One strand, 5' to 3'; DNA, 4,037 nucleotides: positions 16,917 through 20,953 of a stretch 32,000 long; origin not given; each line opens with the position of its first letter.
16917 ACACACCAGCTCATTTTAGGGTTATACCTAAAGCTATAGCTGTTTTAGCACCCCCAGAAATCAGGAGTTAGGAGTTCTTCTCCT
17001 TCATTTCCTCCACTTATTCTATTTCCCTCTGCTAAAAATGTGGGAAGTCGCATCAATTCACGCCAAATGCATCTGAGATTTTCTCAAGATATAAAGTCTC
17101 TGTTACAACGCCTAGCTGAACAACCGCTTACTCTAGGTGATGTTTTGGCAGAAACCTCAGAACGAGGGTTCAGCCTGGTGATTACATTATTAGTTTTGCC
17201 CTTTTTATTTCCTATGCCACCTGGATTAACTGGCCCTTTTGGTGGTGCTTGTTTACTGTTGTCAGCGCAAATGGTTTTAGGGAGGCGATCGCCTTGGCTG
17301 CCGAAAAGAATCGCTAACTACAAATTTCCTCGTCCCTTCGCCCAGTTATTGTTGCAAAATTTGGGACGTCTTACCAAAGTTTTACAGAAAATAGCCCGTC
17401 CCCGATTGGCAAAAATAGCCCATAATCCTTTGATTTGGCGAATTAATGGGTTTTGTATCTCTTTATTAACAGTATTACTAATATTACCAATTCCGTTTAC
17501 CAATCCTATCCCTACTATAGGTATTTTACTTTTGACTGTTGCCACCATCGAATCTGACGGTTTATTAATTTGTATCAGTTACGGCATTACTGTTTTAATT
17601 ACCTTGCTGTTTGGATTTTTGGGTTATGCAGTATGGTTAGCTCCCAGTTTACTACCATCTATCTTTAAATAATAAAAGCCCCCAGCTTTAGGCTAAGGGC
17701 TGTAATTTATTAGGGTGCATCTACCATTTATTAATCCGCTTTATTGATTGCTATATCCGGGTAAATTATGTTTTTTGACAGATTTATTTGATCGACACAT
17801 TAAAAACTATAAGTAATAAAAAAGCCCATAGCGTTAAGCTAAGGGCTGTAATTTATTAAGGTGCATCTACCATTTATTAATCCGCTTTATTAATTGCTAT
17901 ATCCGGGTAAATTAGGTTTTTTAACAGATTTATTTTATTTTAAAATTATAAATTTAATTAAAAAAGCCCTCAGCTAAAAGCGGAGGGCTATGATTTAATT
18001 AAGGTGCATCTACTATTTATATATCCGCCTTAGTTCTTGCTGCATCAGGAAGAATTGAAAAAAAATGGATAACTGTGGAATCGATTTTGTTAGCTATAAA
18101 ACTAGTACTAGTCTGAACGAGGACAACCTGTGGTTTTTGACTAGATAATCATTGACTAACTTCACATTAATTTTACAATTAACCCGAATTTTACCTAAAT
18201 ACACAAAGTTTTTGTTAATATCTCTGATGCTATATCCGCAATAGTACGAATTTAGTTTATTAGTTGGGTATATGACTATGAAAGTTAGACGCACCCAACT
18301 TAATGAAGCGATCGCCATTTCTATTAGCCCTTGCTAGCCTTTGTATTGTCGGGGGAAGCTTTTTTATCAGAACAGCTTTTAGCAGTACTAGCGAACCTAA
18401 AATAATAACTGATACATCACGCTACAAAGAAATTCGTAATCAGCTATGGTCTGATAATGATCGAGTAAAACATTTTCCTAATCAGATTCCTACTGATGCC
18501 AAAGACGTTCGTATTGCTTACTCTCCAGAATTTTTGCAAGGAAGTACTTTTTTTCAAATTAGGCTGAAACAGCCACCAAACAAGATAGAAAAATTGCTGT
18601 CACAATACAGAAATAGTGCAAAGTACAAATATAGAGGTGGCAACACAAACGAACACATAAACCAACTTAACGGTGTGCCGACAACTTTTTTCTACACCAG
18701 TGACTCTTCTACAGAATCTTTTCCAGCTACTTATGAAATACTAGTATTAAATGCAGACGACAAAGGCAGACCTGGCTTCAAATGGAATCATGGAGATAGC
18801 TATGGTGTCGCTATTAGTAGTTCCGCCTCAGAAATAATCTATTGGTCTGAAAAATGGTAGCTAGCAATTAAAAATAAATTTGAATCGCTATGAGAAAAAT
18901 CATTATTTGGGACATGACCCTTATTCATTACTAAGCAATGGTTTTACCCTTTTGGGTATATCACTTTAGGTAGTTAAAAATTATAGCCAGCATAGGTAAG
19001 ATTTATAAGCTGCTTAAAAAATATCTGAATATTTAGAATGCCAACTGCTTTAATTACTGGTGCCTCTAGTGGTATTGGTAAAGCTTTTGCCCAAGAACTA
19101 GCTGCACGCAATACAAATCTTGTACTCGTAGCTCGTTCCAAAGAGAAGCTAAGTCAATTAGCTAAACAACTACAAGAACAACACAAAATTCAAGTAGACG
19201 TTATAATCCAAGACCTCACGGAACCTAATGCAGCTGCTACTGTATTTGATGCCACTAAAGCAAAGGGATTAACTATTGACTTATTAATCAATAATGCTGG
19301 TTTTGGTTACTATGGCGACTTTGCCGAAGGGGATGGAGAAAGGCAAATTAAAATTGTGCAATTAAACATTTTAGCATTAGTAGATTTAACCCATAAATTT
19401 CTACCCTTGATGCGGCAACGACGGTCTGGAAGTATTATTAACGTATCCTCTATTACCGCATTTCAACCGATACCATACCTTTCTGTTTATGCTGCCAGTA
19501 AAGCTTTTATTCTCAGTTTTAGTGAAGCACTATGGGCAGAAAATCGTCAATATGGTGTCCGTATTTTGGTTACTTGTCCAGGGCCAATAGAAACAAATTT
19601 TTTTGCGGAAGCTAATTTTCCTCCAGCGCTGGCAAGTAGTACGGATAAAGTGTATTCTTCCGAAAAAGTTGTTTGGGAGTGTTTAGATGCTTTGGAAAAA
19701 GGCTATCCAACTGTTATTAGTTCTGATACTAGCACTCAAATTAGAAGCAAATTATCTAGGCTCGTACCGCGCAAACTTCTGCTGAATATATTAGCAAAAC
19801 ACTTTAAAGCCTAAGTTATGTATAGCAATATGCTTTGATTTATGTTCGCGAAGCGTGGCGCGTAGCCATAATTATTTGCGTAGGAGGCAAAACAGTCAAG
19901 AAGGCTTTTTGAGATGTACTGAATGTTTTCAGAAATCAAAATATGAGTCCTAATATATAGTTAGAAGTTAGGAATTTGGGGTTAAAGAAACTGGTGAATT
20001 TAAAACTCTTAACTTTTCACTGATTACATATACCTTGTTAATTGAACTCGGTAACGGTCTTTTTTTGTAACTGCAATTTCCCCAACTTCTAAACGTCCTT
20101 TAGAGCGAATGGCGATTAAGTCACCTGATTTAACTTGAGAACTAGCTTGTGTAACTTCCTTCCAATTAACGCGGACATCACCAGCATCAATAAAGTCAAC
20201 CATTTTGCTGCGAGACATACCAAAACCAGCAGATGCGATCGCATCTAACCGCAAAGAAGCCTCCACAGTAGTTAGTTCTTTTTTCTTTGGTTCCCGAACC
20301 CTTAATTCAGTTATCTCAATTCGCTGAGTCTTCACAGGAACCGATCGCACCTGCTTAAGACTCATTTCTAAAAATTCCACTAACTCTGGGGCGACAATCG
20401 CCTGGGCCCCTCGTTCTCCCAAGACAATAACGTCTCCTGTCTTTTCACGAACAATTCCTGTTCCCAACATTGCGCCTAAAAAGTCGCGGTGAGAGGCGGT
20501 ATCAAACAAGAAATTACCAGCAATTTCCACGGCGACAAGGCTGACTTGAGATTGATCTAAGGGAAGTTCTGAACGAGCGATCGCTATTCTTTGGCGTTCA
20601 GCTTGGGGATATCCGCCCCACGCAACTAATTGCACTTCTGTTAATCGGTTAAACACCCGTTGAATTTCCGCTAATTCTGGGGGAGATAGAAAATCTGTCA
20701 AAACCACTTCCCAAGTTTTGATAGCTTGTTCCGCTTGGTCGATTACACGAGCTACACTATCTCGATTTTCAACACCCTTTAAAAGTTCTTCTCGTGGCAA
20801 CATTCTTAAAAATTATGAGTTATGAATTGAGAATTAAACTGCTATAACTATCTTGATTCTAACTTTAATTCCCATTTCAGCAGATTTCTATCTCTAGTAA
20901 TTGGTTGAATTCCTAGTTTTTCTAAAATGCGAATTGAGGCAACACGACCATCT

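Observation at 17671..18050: Tandem array of three sRNA-gene-like units with conserved terminator structure (NsiR1-like architecture)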

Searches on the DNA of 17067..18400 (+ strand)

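Call 5: search_rna_families(source=window, start=17400, end=18400, threshold=evalue, max_evalue=10, show_alignments=6)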
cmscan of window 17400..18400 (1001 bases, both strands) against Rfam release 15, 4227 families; matches with E-value up to 10: 20.
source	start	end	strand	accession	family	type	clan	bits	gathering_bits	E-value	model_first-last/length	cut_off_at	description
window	17671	17726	-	RF02399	NsiR1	Gene; sRNA;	-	43.5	39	4.6e-07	1-60/60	no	Nitrogen stress-induced RNA 1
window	17816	17872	-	RF02399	NsiR1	Gene; sRNA;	-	40.5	39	2.5e-06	1-60/60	no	Nitrogen stress-induced RNA 1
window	17959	18015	-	RF02399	NsiR1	Gene; sRNA;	-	31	39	0.00057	1-60/60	no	Nitrogen stress-induced RNA 1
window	17909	17992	+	RF04181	rteR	Gene; sRNA;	-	24.8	72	0.28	1-84/84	no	rteR sRNA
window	17957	18066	-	RF00515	PyrR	Cis-reg;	-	24.2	54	0.78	1-115/115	no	PyrR binding site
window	17812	17894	-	RF04312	trpB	Cis-reg;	-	21.7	59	2.5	1-107/107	no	trpB ncRNA motif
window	17925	17997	-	RF02900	AaHKsRNA82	Gene; sRNA;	-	20.9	51.4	2.3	1-81/81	no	Aggregatibacter sRNA 82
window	17951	18067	-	RF00557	L10_leader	Cis-reg; leader;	-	20.8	44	0.69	1-138/138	no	Ribosomal protein L10 leader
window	17666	17735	-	RF04312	trpB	Cis-reg;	-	18.8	59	9.3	1-107/107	no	trpB ncRNA motif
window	17959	18180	-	RF02452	ncr1575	Gene; sRNA;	-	18.4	60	8.2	1-212/212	no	Bacillus sRNA ncr1575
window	17815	17931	-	RF00506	Thr_leader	Cis-reg; leader;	-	16.3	55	3.5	1-118/118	no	Threonine operon leader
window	17963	18072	-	RF01822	RsaJ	Gene; sRNA;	-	16.2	100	0.31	1-287/287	no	RNA Staph. aureus A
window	17932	17999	+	RF00506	Thr_leader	Cis-reg; leader;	-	16.1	55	4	1-118/118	no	Threonine operon leader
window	17908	17989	+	RF01822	RsaJ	Gene; sRNA;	-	15.6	100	0.47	1-287/287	no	RNA Staph. aureus A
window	17826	17883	+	RF02108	DLEU2_4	Gene; lncRNA;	-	15.5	40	2.8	1-58/58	no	Deleted in lymphocytic leukemia 2 conserved region 4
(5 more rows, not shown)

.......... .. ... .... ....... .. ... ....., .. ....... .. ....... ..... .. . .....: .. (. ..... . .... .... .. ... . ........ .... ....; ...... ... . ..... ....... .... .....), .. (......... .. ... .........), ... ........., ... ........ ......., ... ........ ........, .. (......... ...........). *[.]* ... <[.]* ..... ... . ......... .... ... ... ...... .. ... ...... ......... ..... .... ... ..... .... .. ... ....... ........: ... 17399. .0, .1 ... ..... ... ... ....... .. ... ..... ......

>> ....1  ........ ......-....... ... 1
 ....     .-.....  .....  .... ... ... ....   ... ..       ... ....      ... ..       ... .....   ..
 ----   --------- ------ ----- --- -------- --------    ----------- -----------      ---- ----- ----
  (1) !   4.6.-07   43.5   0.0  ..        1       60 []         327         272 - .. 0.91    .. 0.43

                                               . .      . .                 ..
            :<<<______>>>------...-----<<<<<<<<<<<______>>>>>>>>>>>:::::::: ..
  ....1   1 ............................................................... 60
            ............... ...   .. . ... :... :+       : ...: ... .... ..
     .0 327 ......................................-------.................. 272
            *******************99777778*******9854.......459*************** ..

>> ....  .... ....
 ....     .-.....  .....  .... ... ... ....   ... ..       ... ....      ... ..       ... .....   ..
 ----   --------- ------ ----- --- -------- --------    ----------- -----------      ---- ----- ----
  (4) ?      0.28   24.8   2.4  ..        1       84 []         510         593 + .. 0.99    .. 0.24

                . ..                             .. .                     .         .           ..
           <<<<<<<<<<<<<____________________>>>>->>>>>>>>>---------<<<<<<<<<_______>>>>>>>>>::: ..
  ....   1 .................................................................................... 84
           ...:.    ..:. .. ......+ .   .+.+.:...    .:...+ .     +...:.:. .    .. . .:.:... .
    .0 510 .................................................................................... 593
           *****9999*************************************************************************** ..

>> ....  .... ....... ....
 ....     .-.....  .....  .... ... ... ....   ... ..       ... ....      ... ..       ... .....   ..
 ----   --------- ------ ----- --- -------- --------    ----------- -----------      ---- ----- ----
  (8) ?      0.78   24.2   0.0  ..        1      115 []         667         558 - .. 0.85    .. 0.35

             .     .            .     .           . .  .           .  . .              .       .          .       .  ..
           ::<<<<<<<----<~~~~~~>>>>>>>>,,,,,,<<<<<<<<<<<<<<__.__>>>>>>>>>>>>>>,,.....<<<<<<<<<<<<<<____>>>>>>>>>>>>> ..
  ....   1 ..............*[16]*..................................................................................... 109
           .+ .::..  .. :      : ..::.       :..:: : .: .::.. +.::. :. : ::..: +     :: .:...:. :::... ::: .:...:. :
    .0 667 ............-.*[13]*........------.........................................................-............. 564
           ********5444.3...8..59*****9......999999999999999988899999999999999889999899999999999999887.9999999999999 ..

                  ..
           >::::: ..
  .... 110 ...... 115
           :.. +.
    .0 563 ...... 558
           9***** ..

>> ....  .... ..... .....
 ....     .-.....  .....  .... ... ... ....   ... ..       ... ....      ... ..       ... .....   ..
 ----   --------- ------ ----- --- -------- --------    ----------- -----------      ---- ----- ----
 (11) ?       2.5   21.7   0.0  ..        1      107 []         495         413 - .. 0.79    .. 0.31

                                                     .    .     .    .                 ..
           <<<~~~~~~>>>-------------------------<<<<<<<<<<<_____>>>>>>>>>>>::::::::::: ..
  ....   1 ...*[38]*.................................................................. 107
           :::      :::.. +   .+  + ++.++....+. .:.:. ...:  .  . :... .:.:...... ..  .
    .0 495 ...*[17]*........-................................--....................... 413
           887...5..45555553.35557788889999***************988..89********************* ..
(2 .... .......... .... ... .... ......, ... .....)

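Call 70: search_rna_families(sources=[L133, L134, L121, L125, L128, L129, L130, L131, L132], threshold=evalue, max_evalue=0.01)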
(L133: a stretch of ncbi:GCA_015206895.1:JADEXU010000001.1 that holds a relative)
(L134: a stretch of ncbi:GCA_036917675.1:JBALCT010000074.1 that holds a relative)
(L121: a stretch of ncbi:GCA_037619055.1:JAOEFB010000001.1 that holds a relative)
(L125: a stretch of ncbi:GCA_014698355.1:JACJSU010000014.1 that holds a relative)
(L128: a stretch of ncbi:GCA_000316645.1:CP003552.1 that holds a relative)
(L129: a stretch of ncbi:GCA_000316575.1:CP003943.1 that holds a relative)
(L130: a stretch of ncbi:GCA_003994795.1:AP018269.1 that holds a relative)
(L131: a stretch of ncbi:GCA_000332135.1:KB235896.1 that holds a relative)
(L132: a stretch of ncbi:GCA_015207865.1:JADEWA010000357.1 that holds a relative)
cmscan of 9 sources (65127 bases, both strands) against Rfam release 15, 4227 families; matches with E-value up to 0.01: 20.
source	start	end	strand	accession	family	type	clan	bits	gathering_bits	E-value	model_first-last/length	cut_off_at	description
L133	4500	4561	-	RF02399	NsiR1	Gene; sRNA;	-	74.5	39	6.4e-13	1-60/60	no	Nitrogen stress-induced RNA 1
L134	3776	3837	-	RF02399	NsiR1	Gene; sRNA;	-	74.5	39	6.4e-13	1-60/60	no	Nitrogen stress-induced RNA 1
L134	4486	4547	-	RF02399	NsiR1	Gene; sRNA;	-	73.9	39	9.2e-13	1-60/60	no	Nitrogen stress-induced RNA 1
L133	3875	3936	-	RF02399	NsiR1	Gene; sRNA;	-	72.2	39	2.4e-12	1-60/60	no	Nitrogen stress-induced RNA 1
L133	3747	3808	-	RF02399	NsiR1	Gene; sRNA;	-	72.1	39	2.5e-12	1-60/60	no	Nitrogen stress-induced RNA 1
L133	3618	3679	-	RF02399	NsiR1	Gene; sRNA;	-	69.1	39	1.4e-11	1-60/60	no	Nitrogen stress-induced RNA 1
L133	4762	4823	-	RF02399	NsiR1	Gene; sRNA;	-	67.2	39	4.2e-11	1-60/60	no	Nitrogen stress-induced RNA 1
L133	3489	3550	-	RF02399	NsiR1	Gene; sRNA;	-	67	39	4.6e-11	1-60/60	no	Nitrogen stress-induced RNA 1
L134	4760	4820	-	RF02399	NsiR1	Gene; sRNA;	-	64.8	39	1.6e-10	1-60/60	no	Nitrogen stress-induced RNA 1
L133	4032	4093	-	RF02399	NsiR1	Gene; sRNA;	-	58.7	39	5.3e-09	1-60/60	no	Nitrogen stress-induced RNA 1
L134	3904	3965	-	RF02399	NsiR1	Gene; sRNA;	-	57.9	39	8.1e-09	1-60/60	no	Nitrogen stress-induced RNA 1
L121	3605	3660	-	RF02399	NsiR1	Gene; sRNA;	-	43.5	39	3e-05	1-60/60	no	Nitrogen stress-induced RNA 1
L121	3749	3805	-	RF02399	NsiR1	Gene; sRNA;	-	43.4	39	3.3e-05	1-60/60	no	Nitrogen stress-induced RNA 1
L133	4371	4432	-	RF02399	NsiR1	Gene; sRNA;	-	41.9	39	7.7e-05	1-60/60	no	Nitrogen stress-induced RNA 1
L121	3893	3949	-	RF02399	NsiR1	Gene; sRNA;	-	40.9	39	0.00013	1-60/60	no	Nitrogen stress-induced RNA 1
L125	4060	4116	-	RF02399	NsiR1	Gene; sRNA;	-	36.9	39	0.0013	1-60/60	no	Nitrogen stress-induced RNA 1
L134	8464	8528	-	RF03255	mir-2188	Gene; miRNA;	-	36.6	60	0.00073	1-78/78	no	mir-2188 microRNA precursor family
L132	1951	2007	-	RF02399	NsiR1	Gene; sRNA;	-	36.6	39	0.0016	1-60/60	no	Nitrogen stress-induced RNA 1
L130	3268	3326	-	RF02399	NsiR1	Gene; sRNA;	-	36.5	39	0.0016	1-60/60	no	Nitrogen stress-induced RNA 1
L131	3333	3390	-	RF02399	NsiR1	Gene; sRNA;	-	34.9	39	0.0041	1-60/60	no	Nitrogen stress-induced RNA 1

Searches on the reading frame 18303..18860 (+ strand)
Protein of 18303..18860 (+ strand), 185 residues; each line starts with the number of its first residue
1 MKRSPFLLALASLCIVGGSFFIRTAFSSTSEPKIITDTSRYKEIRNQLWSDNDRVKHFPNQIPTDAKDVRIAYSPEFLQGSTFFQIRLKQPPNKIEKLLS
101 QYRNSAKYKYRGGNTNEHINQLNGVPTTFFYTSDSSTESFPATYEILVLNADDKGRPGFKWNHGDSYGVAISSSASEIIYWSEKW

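Call 8: search_protein_families(library=pfam, proteins=[window:18303-18860:+], max_evalue=0.01)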
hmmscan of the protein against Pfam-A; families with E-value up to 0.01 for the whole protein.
window:18303-18860:+ (185 aa): 0 families

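Call 24: search_protein_families(library=ncbifam, proteins=[window:18303-18860:+], max_evalue=0.001)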
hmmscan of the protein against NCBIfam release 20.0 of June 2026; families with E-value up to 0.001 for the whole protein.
window:18303-18860:+ (185 aa): 0 families

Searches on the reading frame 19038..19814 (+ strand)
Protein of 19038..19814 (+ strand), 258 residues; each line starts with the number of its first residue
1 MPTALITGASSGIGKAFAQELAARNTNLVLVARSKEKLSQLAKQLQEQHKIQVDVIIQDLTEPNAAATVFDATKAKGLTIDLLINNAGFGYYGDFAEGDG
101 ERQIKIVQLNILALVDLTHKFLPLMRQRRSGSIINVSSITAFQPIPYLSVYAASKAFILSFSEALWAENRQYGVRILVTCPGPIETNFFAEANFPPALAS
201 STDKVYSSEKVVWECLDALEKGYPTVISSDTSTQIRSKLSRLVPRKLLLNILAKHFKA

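Call 8: search_protein_families(library=pfam, proteins=[window:19038-19814:+], max_evalue=0.01)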
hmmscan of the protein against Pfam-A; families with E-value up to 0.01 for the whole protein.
window:19038-19814:+ (258 aa): 7 families
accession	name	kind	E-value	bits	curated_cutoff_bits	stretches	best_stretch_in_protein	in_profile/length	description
PF00106.31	adh_short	-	1e-49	169.1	26.6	1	3-192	2-190/195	short chain dehydrogenase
PF13561.12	adh_short_C2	-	2.5e-32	112.8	27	1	8-199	1-192/236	Enoyl-(Acyl carrier protein) reductase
PF08659.16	KR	-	2.7e-12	47.4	22.6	1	3-164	2-162/180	KR domain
PF01370.27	Epimerase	-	8.4e-06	25.8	20.9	1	4-185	1-173/240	NAD dependent epimerase/dehydratase family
PF13460.12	NAD_binding_10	-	3.6e-05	24.2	27.2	1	8-75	1-63/184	NAD(P)H-binding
PF03435.24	Sacchrp_dh_NADP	-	0.00025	21.8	25.1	1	5-85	2-78/129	Saccharopine dehydrogenase NADP binding domain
PF02719.21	Polysacc_synt_2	-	0.00036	20.3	20.2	1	5-74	2-77/293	Polysaccharide biosynthesis protein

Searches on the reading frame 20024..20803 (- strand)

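Call 8: search_protein_families(library=pfam, proteins=[window:20024-20803:-], max_evalue=0.01)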
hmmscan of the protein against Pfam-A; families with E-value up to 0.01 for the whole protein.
window:20024-20803:- (259 aa): 3 families
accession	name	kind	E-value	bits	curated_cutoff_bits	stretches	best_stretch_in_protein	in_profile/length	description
PF17774.7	YlmH_RBD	-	2.3e-13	50.7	23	1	88-166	7-84/84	Putative RNA-binding domain in YlmH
PF01479.30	S4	-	2.2e-09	37.3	22.8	1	185-230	2-48/48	S4 domain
PF25818.1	MTRES1_C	-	1.1e-05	26.2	27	1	178-231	4-57/103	Mitochondrial transcription rescue factor 1, C-terminal domain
